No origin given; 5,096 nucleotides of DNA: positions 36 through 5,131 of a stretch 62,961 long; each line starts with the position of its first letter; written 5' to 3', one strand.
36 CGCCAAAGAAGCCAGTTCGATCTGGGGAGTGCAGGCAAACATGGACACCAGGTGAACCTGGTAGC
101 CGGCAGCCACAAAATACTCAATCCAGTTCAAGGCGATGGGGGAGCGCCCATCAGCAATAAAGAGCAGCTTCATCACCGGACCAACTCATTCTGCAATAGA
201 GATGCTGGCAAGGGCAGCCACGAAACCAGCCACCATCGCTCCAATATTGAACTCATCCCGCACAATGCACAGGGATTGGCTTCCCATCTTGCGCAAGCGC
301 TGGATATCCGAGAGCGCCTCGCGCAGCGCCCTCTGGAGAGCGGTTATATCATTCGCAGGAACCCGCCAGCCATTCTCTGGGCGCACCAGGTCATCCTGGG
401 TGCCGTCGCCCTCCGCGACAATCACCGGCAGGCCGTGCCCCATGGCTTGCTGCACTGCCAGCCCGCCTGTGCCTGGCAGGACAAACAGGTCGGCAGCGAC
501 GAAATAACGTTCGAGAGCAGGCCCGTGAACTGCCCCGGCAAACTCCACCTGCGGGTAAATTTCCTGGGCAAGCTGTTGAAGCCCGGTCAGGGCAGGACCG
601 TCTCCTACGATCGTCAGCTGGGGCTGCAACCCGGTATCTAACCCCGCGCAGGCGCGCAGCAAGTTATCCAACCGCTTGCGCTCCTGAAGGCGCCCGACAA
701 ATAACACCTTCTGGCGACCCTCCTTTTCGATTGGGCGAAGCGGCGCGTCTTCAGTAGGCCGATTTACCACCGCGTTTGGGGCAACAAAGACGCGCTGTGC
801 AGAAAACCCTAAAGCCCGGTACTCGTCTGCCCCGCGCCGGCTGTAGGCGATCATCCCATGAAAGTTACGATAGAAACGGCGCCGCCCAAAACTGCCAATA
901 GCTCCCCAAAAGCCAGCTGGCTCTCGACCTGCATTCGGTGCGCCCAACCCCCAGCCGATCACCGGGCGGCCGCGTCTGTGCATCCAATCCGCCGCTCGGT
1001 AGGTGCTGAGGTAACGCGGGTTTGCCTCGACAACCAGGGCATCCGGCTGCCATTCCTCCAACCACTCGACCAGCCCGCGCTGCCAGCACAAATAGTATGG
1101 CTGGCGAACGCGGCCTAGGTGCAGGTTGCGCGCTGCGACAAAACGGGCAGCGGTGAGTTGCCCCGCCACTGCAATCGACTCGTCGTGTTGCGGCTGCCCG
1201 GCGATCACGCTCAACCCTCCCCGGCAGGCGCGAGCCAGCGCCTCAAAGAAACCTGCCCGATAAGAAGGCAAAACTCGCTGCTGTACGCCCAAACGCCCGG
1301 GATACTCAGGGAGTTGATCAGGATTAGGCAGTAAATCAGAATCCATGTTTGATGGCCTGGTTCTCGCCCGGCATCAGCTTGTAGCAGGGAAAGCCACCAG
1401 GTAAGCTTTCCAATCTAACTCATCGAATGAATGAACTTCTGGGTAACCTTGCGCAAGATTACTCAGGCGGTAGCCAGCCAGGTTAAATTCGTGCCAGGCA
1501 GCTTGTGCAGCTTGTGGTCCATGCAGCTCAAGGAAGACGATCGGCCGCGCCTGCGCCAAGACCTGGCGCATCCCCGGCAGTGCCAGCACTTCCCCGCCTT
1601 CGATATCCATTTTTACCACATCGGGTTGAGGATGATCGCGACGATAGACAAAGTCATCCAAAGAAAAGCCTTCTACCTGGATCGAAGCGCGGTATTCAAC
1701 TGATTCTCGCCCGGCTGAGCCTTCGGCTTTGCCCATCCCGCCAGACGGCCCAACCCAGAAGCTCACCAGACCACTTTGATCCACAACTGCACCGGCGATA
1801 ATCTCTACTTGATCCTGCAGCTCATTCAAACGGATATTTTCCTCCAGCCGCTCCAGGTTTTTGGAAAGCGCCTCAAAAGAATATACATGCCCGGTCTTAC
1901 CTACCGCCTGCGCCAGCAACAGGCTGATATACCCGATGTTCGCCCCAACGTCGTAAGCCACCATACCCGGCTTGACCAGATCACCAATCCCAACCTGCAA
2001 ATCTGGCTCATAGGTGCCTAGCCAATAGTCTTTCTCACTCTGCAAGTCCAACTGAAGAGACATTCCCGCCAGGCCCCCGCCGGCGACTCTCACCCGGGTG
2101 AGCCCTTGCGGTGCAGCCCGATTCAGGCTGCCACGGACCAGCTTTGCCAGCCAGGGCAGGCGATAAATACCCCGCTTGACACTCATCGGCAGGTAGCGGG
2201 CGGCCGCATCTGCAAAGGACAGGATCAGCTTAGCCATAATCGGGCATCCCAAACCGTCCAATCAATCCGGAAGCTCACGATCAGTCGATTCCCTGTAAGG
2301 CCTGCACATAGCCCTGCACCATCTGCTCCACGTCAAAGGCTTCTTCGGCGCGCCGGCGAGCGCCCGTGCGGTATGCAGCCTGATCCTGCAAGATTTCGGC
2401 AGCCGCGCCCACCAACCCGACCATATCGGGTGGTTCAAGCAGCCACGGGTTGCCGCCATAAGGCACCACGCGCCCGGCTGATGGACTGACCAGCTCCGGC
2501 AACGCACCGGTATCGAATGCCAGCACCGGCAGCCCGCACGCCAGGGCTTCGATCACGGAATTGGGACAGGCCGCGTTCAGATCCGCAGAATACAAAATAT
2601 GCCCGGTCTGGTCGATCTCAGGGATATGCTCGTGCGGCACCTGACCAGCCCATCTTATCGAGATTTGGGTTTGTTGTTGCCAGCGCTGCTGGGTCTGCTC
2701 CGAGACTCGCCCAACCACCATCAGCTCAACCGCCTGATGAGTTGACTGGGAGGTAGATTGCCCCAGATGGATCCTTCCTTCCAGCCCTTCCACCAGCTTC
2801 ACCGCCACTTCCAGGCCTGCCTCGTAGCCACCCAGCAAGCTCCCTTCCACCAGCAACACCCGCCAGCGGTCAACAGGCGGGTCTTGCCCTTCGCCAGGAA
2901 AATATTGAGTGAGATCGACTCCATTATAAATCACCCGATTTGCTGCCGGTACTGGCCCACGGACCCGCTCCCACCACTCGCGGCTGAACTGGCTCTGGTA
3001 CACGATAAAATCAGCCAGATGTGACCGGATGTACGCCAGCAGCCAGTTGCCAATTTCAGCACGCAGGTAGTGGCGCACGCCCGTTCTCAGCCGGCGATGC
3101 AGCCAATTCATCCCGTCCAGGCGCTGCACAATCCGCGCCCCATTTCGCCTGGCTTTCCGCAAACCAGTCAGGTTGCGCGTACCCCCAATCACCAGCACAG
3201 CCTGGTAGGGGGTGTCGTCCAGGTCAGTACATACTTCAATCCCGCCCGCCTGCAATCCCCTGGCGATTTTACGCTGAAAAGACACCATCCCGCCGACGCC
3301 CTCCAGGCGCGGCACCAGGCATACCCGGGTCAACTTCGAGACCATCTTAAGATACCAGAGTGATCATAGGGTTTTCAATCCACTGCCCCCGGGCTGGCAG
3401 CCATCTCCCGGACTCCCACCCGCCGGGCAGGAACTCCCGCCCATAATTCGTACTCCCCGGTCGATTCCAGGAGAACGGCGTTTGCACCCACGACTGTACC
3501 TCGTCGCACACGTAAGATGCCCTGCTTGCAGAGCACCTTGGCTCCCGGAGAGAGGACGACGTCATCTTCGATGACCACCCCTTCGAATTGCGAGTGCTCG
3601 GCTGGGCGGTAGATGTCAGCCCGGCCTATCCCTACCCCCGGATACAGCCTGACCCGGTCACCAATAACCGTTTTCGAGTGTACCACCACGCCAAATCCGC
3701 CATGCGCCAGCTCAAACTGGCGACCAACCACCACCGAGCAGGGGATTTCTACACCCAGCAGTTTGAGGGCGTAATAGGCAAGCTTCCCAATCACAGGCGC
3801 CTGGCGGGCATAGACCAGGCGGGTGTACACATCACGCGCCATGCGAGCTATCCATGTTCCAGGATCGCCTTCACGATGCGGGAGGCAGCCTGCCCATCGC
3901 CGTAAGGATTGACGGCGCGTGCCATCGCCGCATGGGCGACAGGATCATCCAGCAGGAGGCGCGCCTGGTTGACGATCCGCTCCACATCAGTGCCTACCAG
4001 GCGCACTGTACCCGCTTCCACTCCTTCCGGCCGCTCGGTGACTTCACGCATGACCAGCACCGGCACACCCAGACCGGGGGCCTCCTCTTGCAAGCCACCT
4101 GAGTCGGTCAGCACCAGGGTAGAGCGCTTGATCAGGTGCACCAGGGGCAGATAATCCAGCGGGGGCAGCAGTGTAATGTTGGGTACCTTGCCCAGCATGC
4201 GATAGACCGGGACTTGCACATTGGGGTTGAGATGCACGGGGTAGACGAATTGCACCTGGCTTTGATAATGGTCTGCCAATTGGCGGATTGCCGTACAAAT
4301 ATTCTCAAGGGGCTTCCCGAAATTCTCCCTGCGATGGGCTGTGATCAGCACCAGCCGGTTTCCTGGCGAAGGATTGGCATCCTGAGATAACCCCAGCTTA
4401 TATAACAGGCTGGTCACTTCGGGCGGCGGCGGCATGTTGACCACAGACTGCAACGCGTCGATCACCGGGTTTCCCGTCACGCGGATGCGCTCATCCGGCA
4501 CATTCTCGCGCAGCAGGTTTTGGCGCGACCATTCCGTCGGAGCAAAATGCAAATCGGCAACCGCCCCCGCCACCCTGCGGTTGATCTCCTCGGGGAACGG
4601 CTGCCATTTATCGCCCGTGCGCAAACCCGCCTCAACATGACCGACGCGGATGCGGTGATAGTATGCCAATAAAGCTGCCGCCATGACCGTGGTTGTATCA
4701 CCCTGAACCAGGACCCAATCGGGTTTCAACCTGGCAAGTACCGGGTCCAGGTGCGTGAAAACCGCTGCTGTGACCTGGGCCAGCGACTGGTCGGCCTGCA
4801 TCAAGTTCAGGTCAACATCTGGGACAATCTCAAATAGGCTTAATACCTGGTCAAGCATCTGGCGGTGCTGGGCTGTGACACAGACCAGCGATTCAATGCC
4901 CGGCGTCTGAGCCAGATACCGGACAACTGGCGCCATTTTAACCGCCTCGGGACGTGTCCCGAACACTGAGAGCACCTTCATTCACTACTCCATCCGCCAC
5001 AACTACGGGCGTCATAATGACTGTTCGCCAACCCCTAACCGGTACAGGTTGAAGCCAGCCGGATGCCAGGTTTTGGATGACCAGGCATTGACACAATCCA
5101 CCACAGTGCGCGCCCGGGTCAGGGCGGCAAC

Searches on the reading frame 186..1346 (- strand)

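Call 33: search_protein_families(library=pfam, proteins=[window:186-1346:-], max_evalue=0.00001)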
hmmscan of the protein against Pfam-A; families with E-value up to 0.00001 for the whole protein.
window:186-1346:- (386 aa): 4 families
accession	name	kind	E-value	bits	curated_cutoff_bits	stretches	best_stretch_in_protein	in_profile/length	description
PF00534.26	Glycos_transf_1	-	3.2e-23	82.6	26.4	1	207-356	11-167/172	Glycosyl transferases group 1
PF13692.12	Glyco_trans_1_4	-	8.3e-23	81.7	27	1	212-347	2-142/142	Glycosyl transferases group 1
PF13579.12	Glyco_trans_4_4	-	5.6e-08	33.7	29.7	1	72-191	42-157/158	Glycosyl transferase 4-like domain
PF13439.12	Glyco_transf_4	-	4.1e-06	27.4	28.5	0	73-193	45-166/170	Glycosyltransferase Family 4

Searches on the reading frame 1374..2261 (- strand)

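Call 33: search_protein_families(library=pfam, proteins=[window:1374-2261:-], max_evalue=0.00001)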
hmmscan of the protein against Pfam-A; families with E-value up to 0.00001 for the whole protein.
window:1374-2261:- (295 aa): 2 families
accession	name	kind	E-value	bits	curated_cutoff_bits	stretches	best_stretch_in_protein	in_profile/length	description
PF05050.19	Methyltransf_21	-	1.7e-19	71.1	22.7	1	104-265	1-172/173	Methyltransferase FkbM domain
PF02475.24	TRM5-TYW2_MTfase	-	1.5e-06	28.7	28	1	92-159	30-96/164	TRM5/TYW2 methyltransferase domain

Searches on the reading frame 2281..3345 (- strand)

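Call 33: search_protein_families(library=pfam, proteins=[window:2281-3345:-], max_evalue=0.00001)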
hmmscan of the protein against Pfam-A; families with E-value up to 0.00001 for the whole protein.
window:2281-3345:- (354 aa): 3 families
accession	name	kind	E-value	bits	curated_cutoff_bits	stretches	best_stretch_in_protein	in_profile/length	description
PF13692.12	Glyco_trans_1_4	-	2.5e-11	44.4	27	1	203-321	32-142/142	Glycosyl transferases group 1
PF00534.26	Glycos_transf_1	-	1e-10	41.9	26.4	1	191-325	43-161/172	Glycosyl transferases group 1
PF13439.12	Glyco_transf_4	-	9.3e-06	26.2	28.5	0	68-146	95-169/170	Glycosyltransferase Family 4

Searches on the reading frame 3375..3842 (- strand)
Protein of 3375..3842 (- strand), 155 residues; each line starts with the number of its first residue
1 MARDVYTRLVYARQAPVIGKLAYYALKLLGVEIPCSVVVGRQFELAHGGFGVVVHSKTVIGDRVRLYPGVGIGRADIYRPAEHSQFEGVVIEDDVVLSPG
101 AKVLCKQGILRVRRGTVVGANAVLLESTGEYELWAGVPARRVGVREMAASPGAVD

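Call 82: search_protein_families(library=pfam, proteins=[window:3375-3842:-], max_evalue=0.001)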
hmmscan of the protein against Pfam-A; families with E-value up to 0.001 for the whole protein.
window:3375-3842:- (155 aa): 1 family
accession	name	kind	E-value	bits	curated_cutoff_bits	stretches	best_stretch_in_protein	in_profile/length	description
PF00132.30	Hexapep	-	1.1e-07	31.6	27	0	51-74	13-36/36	Bacterial transferase hexapeptide (six repeats)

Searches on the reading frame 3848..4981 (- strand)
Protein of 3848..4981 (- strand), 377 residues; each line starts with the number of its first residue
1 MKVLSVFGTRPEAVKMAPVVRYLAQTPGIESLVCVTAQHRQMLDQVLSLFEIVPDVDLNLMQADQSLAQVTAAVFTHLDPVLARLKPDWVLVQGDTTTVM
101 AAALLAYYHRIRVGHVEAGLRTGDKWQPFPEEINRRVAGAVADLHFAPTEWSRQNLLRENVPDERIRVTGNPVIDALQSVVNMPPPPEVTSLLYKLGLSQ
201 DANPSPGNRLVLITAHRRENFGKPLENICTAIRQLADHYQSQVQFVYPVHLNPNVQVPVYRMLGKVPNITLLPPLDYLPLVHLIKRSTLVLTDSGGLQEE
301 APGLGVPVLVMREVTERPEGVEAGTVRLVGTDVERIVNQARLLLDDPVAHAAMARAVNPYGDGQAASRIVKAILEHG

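Call 33: search_protein_families(library=pfam, proteins=[window:3848-4981:-], max_evalue=0.00001)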
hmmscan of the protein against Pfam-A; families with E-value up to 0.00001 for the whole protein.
window:3848-4981:- (377 aa): 1 family
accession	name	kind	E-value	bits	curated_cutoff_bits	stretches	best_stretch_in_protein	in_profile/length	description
PF02350.25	Epimerase_2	-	1.2e-118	396.5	30.6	1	23-373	3-346/347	UDP-N-acetylglucosamine 2-epimerase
